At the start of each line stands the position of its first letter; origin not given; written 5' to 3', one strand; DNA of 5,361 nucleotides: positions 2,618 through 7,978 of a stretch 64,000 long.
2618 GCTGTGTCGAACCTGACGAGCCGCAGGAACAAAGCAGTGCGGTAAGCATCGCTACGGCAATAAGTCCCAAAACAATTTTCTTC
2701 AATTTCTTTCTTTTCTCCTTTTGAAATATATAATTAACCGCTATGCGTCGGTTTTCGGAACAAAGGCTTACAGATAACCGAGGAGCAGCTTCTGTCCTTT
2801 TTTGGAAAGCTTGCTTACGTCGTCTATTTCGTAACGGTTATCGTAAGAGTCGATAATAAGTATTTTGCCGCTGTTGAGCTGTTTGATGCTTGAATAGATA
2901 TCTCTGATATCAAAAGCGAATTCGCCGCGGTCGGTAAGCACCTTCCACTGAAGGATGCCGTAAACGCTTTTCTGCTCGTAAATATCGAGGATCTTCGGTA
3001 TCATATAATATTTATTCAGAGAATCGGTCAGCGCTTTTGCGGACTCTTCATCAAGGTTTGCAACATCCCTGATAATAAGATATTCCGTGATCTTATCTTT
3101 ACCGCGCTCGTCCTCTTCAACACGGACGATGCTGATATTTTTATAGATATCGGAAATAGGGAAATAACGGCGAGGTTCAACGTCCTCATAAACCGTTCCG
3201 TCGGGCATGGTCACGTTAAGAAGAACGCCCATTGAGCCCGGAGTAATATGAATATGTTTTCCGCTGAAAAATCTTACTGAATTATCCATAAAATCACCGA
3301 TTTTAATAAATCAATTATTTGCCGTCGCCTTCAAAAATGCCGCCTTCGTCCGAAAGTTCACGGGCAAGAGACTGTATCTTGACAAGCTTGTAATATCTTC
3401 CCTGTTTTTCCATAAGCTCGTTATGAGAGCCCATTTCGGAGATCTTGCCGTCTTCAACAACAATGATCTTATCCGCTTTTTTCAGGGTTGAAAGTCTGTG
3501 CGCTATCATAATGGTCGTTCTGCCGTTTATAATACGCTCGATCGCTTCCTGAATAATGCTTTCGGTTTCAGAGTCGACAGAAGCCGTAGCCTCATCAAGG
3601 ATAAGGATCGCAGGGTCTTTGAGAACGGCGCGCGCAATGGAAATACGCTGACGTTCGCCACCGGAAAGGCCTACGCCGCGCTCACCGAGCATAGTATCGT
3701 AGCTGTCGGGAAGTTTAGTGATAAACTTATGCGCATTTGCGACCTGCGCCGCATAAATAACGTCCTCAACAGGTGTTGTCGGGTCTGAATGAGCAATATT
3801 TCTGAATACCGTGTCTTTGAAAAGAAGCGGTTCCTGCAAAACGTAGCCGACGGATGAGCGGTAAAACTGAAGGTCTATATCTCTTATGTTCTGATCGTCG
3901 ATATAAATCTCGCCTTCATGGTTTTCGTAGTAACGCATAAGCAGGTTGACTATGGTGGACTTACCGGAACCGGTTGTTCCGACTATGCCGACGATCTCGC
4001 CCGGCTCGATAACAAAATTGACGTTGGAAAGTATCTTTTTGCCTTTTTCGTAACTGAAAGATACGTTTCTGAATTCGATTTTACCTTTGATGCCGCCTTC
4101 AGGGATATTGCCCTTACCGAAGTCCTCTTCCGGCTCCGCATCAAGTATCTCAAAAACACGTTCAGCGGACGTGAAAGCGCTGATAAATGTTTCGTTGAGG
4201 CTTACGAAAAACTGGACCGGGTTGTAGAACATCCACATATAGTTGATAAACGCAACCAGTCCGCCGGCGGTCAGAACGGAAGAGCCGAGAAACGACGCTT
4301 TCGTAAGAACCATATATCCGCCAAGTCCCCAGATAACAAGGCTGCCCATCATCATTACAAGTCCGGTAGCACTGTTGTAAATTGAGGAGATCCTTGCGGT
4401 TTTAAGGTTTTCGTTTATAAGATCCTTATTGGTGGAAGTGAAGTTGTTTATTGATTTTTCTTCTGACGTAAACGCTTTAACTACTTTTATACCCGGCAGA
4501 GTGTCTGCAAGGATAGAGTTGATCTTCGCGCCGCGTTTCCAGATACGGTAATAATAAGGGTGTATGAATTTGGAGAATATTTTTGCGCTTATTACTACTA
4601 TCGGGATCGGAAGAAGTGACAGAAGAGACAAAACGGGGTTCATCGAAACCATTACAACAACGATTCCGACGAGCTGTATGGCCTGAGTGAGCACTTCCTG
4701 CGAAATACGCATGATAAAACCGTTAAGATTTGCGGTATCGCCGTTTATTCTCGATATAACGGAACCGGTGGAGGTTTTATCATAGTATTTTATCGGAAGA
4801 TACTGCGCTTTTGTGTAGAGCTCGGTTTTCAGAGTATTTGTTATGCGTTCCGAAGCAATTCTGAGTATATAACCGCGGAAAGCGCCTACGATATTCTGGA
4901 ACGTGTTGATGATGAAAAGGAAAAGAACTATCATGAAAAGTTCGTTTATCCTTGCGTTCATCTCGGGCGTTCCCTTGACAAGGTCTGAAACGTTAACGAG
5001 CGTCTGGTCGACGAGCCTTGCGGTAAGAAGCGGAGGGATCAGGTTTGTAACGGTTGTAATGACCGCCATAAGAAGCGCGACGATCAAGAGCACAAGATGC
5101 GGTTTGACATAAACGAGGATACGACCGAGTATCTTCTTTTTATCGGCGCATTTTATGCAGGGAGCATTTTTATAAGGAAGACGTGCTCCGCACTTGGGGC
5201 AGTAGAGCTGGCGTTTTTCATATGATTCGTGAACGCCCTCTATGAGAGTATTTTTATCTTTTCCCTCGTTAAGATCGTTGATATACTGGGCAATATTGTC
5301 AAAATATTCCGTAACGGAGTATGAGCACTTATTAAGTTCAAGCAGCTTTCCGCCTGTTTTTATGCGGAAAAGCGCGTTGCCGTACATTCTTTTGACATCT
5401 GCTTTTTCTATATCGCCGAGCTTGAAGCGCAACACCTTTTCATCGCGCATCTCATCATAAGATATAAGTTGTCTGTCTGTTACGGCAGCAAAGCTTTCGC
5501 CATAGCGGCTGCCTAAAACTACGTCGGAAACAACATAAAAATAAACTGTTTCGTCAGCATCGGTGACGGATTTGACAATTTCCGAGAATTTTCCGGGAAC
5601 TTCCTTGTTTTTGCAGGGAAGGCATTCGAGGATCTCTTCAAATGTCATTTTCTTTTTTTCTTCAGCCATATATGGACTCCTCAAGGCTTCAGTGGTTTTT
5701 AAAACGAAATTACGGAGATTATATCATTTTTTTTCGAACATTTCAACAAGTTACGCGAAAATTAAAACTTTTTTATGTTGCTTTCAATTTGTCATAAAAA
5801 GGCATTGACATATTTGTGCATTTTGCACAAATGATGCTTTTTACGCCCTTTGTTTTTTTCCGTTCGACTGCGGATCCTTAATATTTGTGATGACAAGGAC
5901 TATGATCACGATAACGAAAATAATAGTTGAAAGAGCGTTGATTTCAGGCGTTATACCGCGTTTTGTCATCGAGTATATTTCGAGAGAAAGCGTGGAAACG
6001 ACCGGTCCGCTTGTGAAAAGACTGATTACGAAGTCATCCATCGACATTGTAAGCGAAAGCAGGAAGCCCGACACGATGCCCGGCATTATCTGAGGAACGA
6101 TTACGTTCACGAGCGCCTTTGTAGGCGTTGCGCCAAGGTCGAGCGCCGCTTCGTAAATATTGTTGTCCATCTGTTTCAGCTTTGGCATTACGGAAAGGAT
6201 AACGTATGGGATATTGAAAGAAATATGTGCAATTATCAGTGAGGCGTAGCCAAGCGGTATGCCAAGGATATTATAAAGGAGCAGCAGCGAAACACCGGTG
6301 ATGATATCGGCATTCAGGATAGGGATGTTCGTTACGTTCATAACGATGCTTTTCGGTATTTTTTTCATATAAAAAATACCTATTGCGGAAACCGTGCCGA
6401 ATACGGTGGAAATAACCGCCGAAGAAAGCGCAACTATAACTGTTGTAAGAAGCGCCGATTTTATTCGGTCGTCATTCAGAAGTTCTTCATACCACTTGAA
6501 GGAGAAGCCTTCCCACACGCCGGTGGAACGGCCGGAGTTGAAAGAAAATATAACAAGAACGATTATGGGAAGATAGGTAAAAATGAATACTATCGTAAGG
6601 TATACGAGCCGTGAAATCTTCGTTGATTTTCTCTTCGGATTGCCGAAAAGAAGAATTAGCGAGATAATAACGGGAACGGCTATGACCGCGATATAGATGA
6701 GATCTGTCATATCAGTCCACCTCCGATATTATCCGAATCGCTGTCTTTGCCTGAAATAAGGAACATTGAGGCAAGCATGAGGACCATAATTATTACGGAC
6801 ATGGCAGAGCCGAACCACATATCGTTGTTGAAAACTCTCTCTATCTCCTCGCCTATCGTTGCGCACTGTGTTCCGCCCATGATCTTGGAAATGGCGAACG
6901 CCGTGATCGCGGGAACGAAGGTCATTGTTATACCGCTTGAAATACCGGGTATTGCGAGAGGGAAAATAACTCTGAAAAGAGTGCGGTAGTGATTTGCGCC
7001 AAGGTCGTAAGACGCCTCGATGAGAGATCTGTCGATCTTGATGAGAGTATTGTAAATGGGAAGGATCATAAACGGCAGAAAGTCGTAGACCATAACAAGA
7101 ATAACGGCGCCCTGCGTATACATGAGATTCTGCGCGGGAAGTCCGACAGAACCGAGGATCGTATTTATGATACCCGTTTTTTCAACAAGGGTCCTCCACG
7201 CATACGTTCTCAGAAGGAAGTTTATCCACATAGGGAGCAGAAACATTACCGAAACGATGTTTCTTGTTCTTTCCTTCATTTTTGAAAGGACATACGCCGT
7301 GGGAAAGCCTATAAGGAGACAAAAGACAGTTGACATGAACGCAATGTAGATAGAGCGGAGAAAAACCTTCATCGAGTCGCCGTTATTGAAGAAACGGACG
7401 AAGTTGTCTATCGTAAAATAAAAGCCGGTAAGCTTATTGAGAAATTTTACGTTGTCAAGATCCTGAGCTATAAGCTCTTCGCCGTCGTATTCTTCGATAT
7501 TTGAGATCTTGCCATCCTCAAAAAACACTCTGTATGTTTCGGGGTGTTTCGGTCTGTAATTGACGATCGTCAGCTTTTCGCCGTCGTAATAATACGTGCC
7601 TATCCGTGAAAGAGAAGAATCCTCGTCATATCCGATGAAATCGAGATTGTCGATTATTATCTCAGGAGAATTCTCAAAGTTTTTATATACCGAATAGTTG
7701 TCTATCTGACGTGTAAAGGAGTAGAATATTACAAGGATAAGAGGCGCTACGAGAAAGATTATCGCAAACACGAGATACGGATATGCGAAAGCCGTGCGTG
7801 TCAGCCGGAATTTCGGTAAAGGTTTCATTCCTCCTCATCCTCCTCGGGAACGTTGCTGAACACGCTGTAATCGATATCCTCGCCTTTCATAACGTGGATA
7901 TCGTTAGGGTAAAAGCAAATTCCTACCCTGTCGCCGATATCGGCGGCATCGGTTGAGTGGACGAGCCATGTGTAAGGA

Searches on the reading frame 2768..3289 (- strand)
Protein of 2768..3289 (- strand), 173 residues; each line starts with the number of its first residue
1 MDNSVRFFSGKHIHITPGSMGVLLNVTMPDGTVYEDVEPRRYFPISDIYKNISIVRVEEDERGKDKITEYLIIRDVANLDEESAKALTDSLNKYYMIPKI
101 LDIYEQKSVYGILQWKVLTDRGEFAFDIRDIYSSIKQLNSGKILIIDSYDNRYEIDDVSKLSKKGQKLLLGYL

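Call 12: search_protein_families(library=pfam, proteins=[window:2768-3289:-], max_evalue=0.0001)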
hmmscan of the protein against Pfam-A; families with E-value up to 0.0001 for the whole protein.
window:2768-3289:- (173 aa): 1 family
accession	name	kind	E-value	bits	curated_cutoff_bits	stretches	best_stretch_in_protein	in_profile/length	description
PF08909.16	DUF1854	-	1e-32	113.1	26.8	1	34-169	1-127/130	Domain of unknown function (DUF1854)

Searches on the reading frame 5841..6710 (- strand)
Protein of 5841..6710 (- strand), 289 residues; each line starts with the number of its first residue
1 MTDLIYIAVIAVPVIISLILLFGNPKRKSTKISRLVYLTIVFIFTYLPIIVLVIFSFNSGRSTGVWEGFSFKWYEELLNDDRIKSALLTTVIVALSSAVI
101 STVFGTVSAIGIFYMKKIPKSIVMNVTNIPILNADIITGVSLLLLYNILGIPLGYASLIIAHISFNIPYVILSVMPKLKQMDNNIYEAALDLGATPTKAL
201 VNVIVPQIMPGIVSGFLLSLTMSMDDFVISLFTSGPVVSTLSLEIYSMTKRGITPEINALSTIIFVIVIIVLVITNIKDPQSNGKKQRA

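Call 12: search_protein_families(library=pfam, proteins=[window:5841-6710:-], max_evalue=0.0001)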
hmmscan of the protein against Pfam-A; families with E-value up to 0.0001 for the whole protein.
window:5841-6710:- (289 aa): 1 family
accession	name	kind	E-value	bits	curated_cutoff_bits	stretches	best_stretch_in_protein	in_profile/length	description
PF00528.27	BPD_transp_1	-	1.7e-10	41.4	26.4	1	28-274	11-170/184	Binding-protein-dependent transport system inner membrane component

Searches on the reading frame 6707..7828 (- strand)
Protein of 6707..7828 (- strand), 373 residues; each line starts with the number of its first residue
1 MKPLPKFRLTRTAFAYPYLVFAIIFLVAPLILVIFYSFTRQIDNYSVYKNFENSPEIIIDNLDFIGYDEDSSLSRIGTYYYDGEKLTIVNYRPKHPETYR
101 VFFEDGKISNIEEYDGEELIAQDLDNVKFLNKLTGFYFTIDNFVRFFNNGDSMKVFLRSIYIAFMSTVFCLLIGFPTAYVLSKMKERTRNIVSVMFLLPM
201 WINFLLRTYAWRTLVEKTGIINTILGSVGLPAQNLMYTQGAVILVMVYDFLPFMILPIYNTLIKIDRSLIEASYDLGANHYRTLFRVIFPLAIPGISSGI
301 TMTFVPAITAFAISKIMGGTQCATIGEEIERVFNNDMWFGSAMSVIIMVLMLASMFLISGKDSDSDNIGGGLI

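Call 12: search_protein_families(library=pfam, proteins=[window:6707-7828:-], max_evalue=0.0001)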
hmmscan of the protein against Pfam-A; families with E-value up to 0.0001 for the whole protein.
window:6707-7828:- (373 aa): 1 family
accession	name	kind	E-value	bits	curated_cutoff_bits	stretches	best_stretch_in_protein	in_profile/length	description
PF00528.27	BPD_transp_1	-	7.5e-13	49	26.4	1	173-357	4-174/184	Binding-protein-dependent transport system inner membrane component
